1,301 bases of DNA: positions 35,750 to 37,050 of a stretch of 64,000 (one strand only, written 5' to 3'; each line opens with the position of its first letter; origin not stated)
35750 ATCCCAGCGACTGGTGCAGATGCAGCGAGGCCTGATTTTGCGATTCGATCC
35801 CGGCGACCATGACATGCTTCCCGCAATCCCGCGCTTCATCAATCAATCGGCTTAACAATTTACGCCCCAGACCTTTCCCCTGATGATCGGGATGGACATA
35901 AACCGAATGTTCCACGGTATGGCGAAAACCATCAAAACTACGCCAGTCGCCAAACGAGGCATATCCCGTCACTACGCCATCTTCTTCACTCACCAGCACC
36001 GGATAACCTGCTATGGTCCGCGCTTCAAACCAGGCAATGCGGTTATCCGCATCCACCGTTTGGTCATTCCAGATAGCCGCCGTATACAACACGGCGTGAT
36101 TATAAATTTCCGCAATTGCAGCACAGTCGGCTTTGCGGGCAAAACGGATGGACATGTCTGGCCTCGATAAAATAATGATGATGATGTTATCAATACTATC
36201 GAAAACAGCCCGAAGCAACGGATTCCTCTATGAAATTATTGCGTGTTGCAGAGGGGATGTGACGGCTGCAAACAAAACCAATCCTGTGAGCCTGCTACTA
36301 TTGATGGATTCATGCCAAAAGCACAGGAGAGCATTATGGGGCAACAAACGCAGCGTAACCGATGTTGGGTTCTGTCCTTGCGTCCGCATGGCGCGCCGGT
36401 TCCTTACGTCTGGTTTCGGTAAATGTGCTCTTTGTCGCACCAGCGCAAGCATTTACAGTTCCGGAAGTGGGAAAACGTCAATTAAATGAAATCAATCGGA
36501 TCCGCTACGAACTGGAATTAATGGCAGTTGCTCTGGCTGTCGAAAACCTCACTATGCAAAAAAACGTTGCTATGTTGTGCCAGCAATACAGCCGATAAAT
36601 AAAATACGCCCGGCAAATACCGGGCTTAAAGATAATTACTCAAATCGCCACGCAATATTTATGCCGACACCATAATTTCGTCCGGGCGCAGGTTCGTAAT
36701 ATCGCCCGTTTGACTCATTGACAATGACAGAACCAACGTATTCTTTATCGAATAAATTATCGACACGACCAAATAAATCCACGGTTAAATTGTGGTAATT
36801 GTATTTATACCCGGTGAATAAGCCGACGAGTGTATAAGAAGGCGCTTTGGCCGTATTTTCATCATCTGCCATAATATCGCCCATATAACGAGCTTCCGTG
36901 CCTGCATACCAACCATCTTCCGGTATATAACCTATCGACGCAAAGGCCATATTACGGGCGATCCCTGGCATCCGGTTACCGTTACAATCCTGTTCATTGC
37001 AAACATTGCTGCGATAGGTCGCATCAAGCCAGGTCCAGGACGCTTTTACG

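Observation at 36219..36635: curA-mcbR region replaced by a ~260-bp remnant: curA start codon and first ~22 codons joined to a GntR-type C-terminal tail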

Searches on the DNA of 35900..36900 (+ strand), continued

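Call 35: search_dna_similar(query=window:36344-36463:+, collection=ecoli_genomes, mode=near, max_rows=30, rows=spread)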
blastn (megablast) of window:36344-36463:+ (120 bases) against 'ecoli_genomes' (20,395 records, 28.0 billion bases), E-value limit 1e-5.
Records with a match: 2234; places in all: 2234; records where one place covers at least 80% of the query: 1042.
Genomes with a match: 2233 of 5426; with a place that covers at least 80% of the query: 1041. Places per genome that has any: lowest 1, median 1, highest 2. On chromosomes: 2231 places; on plasmids: 3.
Best place of each record, by identity: >=99% 295; 95-99% 747; 90-95% 1192.
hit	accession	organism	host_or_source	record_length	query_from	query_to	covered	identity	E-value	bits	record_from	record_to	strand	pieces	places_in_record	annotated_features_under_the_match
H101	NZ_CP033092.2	Escherichia coli DSM 30083 = JCM 1649 = ATCC 11775 strain ...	-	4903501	1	120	100%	100.0%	2e-55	222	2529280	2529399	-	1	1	GntR family transcriptional regulator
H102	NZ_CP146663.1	Escherichia coli strain MS 110-3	Homo sapiens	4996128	1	120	100%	100.0%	2e-55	222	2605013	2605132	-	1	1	GntR family transcriptional regulator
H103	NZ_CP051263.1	Escherichia coli CFT073 strain CFT073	missing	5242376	1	120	100%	99.2%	1e-53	217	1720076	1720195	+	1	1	GntR family transcriptional regulator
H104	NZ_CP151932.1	Escherichia coli strain 8178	Mus musculus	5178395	1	120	100%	99.2%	1e-53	217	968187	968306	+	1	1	hypothetical protein | GntR family transcriptional regulator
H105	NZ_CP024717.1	Escherichia coli strain LS4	Bos mutus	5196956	1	120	100%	98.3%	5e-52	211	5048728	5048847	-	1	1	GntR family transcriptional regulator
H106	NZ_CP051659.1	Escherichia coli strain 1162C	Homo sapiens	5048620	1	120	100%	98.3%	5e-52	211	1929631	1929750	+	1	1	GntR family transcriptional regulator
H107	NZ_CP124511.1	Escherichia coli strain AVS0501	environmental: river/lake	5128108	1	120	100%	98.3%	5e-52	211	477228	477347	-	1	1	GntR family transcriptional regulator | hypothetical protein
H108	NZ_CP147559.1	Escherichia coli strain GN04096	Homo sapiens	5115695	1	120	100%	98.3%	5e-52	211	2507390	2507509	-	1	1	GntR family transcriptional regulator | hypothetical protein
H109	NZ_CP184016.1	Escherichia coli strain 1380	Homo sapiens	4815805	1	120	100%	98.3%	5e-52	211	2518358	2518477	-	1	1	GntR family transcriptional regulator | hypothetical protein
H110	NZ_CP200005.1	Escherichia coli strain CREC-U3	Homo sapiens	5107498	1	120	100%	98.3%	5e-52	211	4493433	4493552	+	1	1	GntR family transcriptional regulator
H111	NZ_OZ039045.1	Escherichia coli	-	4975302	1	120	100%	98.3%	5e-52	211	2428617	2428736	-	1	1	GntR family transcriptional regulator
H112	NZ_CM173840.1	Escherichia coli strain 1403KP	Homo sapiens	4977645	1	120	100%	98.3%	5e-52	211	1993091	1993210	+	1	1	GntR family transcriptional regulator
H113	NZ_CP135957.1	Escherichia coli strain MS1657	Gallus gallus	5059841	1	120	100%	97.5%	2e-50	206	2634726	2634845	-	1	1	GntR family transcriptional regulator | hypothetical protein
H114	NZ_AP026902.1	Escherichia coli strain MY504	Canis lupus familiaris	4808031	1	120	100%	95.8%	5e-47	195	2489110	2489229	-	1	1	GntR family transcriptional regulator | hypothetical protein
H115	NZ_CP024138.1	Escherichia coli strain 14EC020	clinical patient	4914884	61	120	50%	93.3%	2e-15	90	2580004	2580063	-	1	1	mcbR: colanic acid/biofilm transcriptional regulator McbR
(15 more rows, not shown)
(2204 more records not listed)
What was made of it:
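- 36403..36404 (.): Junction 1: curA nt 68 joined to mcbR nt 166. The deletion removes 1332 bp (HS allele) or 1333 bp (three other alleles), comprising the rest of curA, the curA-mcbR intergenic region and mcbR codons 1-55. No microhomology and no filler bases. A 120-bp query across the junction is covered in 1041 genomes (call 35).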

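Call 36: search_dna_similar(query=window:36493-36612:+, collection=ecoli_genomes, mode=near, max_rows=30, rows=spread)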
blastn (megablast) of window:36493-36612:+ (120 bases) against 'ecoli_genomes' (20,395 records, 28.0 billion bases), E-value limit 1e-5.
Records with a match: 4690; places in all: 4690; records where one place covers at least 80% of the query: 1043.
Genomes with a match: 4689 of 5426; with a place that covers at least 80% of the query: 1042. Places per genome that has any: lowest 1, median 1, highest 2. On chromosomes: 4685 places; on plasmids: 5.
Best place of each record, by identity: >=99% 832; 95-99% 3855; 90-95% 3.
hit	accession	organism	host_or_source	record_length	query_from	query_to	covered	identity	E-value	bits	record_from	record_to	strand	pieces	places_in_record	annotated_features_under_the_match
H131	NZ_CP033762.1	Escherichia coli strain FDAARGOS_536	Homo sapiens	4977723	1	120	100%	100.0%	2e-55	222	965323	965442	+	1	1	GntR family transcriptional regulator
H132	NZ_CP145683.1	Escherichia coli strain S1-KEN-07-A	Homo sapiens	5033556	1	120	100%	100.0%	2e-55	222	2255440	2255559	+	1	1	GntR family transcriptional regulator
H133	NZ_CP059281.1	Escherichia coli strain C9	water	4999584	1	120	100%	99.2%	1e-53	217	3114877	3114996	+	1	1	GntR family transcriptional regulator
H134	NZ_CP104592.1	Escherichia coli strain EC5931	Homo sapiens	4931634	1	120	100%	99.2%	1e-53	217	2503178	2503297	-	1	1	GntR family transcriptional regulator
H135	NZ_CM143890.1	Escherichia coli strain E25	Homo sapiens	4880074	1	120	100%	99.2%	1e-53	217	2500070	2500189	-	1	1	GntR family transcriptional regulator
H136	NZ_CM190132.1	Escherichia coli strain 23556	Homo sapiens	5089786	1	120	100%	99.2%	1e-53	217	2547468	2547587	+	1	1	GntR family transcriptional regulator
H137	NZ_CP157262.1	Escherichia coli strain GABEEC132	Homo sapiens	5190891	1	120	100%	98.3%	5e-52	211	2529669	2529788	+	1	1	GntR family transcriptional regulator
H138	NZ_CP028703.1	Escherichia coli strain ME8067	Laboratory strain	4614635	1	60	50%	98.3%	2e-20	106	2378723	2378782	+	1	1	mcbR: colanic acid/biofilm transcriptional regulator McbR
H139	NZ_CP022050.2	Escherichia coli O157 strain FDAARGOS_293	Homo sapiens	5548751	1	60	50%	98.3%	2e-20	106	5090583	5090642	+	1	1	mcbR: colanic acid/biofilm transcriptional regulator McbR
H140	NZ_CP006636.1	Escherichia coli PCN061 strain PCN061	-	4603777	1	60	50%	98.3%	2e-20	106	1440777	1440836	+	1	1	mcbR: colanic acid/biofilm transcriptional regulator McbR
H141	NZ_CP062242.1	Escherichia coli strain AML001_par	not applicable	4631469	1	60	50%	98.3%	2e-20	106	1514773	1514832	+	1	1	mcbR: colanic acid/biofilm transcriptional regulator McbR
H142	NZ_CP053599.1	Escherichia coli strain NEBExpress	not applicable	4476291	1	60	50%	98.3%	2e-20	106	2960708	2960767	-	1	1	mcbR: colanic acid/biofilm transcriptional regulator McbR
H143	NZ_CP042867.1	Escherichia coli strain ATCC BAA-196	missing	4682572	1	60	50%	98.3%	2e-20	106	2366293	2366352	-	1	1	mcbR: colanic acid/biofilm transcriptional regulator McbR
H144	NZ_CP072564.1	Escherichia coli strain WG5::PA2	missing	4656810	1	60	50%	98.3%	2e-20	106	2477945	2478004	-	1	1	mcbR: colanic acid/biofilm transcriptional regulator McbR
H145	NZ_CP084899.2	Escherichia coli strain W3110-P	laboratory experiment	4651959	1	60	50%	98.3%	2e-20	106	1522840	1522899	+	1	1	mcbR: colanic acid/biofilm transcriptional regulator McbR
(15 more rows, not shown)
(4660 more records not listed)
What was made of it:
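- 36552..36553 (.): Junction 2: mcbR nt 314 joined to nt 621. This is a 306-bp in-frame deletion of McbR residues 106-207, with no microhomology. A 120-bp query across the junction is covered in 1042 genomes (call 36).
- On Deletion-derived pseudogene fixed in a lineage: Junctions 1 and 2 occur in 1041 and 1042 genomes (calls 35, 36).
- Junction 1 is found in 1041 genomes and junction 2 in 1042 (calls 35, 36). Identical junctions appear in more than 1000 independently sequenced complete genomes (calls 35, 36).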

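Call 37: get_annotated_region(hit=H114, flank=2600)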
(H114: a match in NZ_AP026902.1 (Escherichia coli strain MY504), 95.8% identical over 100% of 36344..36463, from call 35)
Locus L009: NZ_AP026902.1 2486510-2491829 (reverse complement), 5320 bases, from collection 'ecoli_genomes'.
description: Escherichia coli strain MY504 chromosome
organism: Escherichia coli strain MY504 (NCBI taxid 562)
replicon: chromosome; assembly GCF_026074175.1
host: Canis lupus familiaris; source: urine; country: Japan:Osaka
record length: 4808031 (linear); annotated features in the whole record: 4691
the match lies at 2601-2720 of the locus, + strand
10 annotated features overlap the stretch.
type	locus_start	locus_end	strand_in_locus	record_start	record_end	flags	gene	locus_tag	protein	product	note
CDS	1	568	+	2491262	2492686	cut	patD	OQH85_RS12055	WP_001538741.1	aminobutyraldehyde dehydrogenase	-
CDS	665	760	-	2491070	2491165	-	yncL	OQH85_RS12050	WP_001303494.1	stress response membrane protein YncL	-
CDS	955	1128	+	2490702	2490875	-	ortT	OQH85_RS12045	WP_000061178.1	orphan toxin OrtT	-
CDS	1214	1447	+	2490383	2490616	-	ydcY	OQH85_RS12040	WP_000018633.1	DUF2526 family protein YdcY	-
CDS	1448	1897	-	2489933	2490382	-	ydcZ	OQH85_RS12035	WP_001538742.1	DMT family transporter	-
CDS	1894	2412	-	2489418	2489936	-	mnaT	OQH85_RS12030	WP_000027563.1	GNAT family N-acetyltransferase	-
CDS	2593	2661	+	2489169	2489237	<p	-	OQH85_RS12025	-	hypothetical protein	incomplete; partial in the middle of a contig; missing C-terminus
CDS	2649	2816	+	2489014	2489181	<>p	-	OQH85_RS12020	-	GntR family transcriptional regulator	incomplete; partial in the middle of a contig; missing N-terminus and C-terminus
CDS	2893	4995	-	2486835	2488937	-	pqqU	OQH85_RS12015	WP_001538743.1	TonB-dependent receptor PqqU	-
CDS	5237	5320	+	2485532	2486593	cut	yncE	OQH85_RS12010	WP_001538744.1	YncE family protein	-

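Call 38: get_annotated_region(hit=H113, flank=2600)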
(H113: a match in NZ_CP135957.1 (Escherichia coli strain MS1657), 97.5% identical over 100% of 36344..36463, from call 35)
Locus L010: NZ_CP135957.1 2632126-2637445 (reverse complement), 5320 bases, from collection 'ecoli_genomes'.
description: Escherichia coli strain MS1657 chromosome, complete genome
organism: Escherichia coli strain MS1657 (NCBI taxid 562)
replicon: chromosome; assembly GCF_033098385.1
host: Gallus gallus; source: Chicken heart (Gallus gallus); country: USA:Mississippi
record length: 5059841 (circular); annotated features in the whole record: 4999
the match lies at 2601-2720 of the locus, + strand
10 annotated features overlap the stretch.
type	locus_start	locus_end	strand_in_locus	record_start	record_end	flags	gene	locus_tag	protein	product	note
CDS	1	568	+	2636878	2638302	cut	patD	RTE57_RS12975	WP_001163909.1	aminobutyraldehyde dehydrogenase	-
CDS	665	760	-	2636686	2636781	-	yncL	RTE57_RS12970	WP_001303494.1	stress response membrane protein YncL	-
CDS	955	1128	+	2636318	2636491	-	ortT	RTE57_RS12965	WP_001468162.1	orphan toxin OrtT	-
CDS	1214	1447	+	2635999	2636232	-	ydcY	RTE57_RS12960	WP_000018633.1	DUF2526 family protein YdcY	-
CDS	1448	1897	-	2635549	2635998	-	ydcZ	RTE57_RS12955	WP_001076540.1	DMT family transporter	-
CDS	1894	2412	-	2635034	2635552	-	mnaT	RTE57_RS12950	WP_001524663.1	GNAT family N-acetyltransferase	-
CDS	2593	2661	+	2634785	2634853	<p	-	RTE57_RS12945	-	hypothetical protein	incomplete; partial in the middle of a contig; missing C-terminus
CDS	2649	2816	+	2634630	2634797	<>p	-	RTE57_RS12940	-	GntR family transcriptional regulator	incomplete; partial in the middle of a contig; missing N-terminus and C-terminus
CDS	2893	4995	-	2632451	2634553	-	pqqU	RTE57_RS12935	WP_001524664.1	TonB-dependent receptor PqqU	-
CDS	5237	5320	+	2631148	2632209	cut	yncE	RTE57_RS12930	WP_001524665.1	YncE family protein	-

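Call 39: get_annotated_region(hit=H103, flank=2600)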
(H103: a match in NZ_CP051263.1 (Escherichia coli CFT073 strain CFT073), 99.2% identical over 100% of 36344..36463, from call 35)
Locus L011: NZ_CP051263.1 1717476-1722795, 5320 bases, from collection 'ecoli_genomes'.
description: Escherichia coli CFT073 chromosome, complete genome
organism: Escherichia coli CFT073 strain CFT073 (NCBI taxid 199310)
replicon: chromosome; assembly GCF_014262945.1
host: -; source: missing; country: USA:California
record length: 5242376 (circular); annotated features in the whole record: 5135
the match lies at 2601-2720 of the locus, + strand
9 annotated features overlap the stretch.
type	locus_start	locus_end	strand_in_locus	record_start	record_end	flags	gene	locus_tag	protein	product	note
CDS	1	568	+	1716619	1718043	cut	patD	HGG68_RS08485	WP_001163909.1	aminobutyraldehyde dehydrogenase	-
CDS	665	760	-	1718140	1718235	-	yncL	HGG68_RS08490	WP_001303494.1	stress response membrane protein YncL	-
CDS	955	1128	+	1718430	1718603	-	ortT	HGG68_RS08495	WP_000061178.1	orphan toxin OrtT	-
CDS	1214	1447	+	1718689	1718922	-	ydcY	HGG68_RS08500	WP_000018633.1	DUF2526 family protein YdcY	-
CDS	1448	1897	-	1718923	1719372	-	ydcZ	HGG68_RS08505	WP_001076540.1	DMT family transporter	-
CDS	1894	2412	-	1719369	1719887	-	mnaT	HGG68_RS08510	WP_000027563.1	GNAT family N-acetyltransferase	-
CDS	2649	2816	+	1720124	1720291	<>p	-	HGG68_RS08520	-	GntR family transcriptional regulator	incomplete; partial in the middle of a contig; missing N-terminus and C-terminus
CDS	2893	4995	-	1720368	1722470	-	pqqU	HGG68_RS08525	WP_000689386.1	TonB-dependent receptor PqqU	-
CDS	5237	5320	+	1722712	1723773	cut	yncE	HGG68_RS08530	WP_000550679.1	YncE family protein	-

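Call 40: get_annotated_region(hit=H137, flank=2600)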
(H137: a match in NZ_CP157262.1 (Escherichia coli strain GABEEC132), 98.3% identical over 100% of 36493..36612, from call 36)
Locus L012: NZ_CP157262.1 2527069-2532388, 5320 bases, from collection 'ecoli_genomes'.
description: Escherichia coli strain GABEEC132 chromosome, complete genome
organism: Escherichia coli strain GABEEC132 (NCBI taxid 562)
replicon: chromosome; assembly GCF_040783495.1
host: Homo sapiens; source: Unstimulated saliva; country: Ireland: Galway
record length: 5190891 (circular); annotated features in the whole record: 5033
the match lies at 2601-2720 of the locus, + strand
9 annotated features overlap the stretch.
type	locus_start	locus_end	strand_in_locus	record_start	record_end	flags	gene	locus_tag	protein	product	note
CDS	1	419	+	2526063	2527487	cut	patD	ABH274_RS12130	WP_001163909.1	aminobutyraldehyde dehydrogenase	-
CDS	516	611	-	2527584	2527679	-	yncL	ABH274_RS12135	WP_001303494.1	stress response membrane protein YncL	-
CDS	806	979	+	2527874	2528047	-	ortT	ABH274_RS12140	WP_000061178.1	orphan toxin OrtT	-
CDS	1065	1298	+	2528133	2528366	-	ydcY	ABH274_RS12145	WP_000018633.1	DUF2526 family protein YdcY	-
CDS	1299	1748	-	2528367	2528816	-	ydcZ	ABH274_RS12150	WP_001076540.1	DMT family transporter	-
CDS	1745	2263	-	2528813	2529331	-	mddA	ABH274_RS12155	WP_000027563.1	L-methionine sulfoximine/L-methionine sulfone acetyltransferase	-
CDS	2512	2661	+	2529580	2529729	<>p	-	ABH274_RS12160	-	GntR family transcriptional regulator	incomplete; partial in the middle of a contig; missing N-terminus and C-terminus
CDS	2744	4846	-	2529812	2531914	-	pqqU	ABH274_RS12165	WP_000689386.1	TonB-dependent receptor PqqU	-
CDS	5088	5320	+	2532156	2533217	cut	yncE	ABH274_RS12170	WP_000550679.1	YncE family protein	-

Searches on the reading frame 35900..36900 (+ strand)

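Call 49: search_protein_families(library=pfam, proteins=[L002:6672-7334:+, L002:5437-6471:+], max_evalue=1)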
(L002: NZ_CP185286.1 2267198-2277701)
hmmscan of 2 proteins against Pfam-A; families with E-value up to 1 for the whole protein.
L002:6672-7334:+ (221 aa): 6 families
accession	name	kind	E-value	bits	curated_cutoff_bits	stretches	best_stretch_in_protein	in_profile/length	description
PF07729.17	FCD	-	4e-27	95.5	24.3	1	84-209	1-124/125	FCD domain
PF00392.27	GntR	-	1.7e-11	44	27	1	13-74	2-64/64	Bacterial regulatory proteins, gntR family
PF24897.1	DUF7744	-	0.0075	16.8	27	1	96-130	47-81/101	Domain of unknown function (DUF7744)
PF13412.12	HTH_24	-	0.036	14.1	21.9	1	38-59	21-42/48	Winged helix-turn-helix DNA-binding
PF03874.21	RNA_pol_Rpb4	-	0.044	14.5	25.6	1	95-133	72-110/116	RNA polymerase Rpb4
PF18240.7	PSII_Pbs31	-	0.08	13.7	25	0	177-211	56-90/93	Photosystem II Psb31 protein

L002:5437-6471:+ (345 aa): 3 families
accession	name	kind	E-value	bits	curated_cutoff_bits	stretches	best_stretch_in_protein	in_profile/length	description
PF16884.10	ADH_N_2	-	8.2e-45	151.6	31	1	9-116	1-108/108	N-terminal domain of oxidoreductase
PF00107.32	ADH_zinc_N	-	4.8e-19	69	31.8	1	161-302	1-126/129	Zinc-binding dehydrogenase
PF13602.12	ADH_zinc_N_2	-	2.1e-10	42.1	27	1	194-339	1-134/134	Zinc-binding dehydrogenase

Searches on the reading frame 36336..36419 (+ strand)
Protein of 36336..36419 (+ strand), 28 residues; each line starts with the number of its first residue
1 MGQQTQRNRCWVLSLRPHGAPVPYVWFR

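Call 49: search_protein_families(library=pfam, proteins=[window:36336-36419:+], max_evalue=1)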
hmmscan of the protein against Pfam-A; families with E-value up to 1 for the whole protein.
window:36336-36419:+ (28 aa): 0 families
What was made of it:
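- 36336..36422 (+): 28-codon ORF: CurA residues 1-23, then YVWFR read out of frame from mcbR sequence, then a TAA stop. No Pfam hit (call 49).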

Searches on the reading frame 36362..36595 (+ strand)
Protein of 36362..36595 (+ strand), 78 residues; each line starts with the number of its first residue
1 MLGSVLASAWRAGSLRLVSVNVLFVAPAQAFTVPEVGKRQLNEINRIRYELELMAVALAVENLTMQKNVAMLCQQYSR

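Call 49: search_protein_families(library=pfam, proteins=[window:36362-36595:+], max_evalue=1)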
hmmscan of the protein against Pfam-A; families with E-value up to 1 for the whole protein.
window:36362-36595:+ (78 aa): 0 families
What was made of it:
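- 36362..36598 (+): 78-codon ORF that starts at an ATG inside the curA stub (in another frame, with no Shine-Dalgarno motif before it) and then reads both mcbR fragments in the McbR frame. No Pfam domain (call 49).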

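Call 50: search_solved_structures(query=window:36362-36595:+, max_evalue=1, show_alignments=1)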
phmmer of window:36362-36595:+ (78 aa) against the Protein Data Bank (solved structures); distinct sequences matched with E-value up to 1: 1.
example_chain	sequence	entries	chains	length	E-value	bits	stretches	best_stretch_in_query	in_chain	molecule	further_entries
4p9f_A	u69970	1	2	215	9.4e-26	91.9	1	10-67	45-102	HTH-type transcriptional regulator mcbR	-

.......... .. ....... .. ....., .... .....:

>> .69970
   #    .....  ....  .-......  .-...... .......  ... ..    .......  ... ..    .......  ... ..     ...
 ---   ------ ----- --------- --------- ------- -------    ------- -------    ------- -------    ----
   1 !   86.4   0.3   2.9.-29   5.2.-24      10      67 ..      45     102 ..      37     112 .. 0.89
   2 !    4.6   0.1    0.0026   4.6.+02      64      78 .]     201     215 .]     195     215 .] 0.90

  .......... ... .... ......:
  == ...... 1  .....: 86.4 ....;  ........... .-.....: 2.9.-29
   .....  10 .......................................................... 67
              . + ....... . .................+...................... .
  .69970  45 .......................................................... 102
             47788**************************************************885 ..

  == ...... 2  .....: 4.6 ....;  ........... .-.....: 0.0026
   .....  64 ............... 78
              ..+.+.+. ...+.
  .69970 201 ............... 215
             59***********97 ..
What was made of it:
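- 36404..36552 (+): mcbR middle fragment: nt 166-314 (McbR residues 56-105), covering the last part of the GntR winged-helix domain, the linker and the first ~22 residues of the FCD domain. PDB 4P9F alignment in call 50.
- On McbR/YncC (GntR family, FadR subfamily regulator): PDB 4P9F (McbR) matches at E = 9e-26 (call 50).
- The 78-aa ORF aligns to McbR structure 4P9F in two separate stretches (call 50). The last 14 codons are indeed the McbR C-terminus (call 50).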
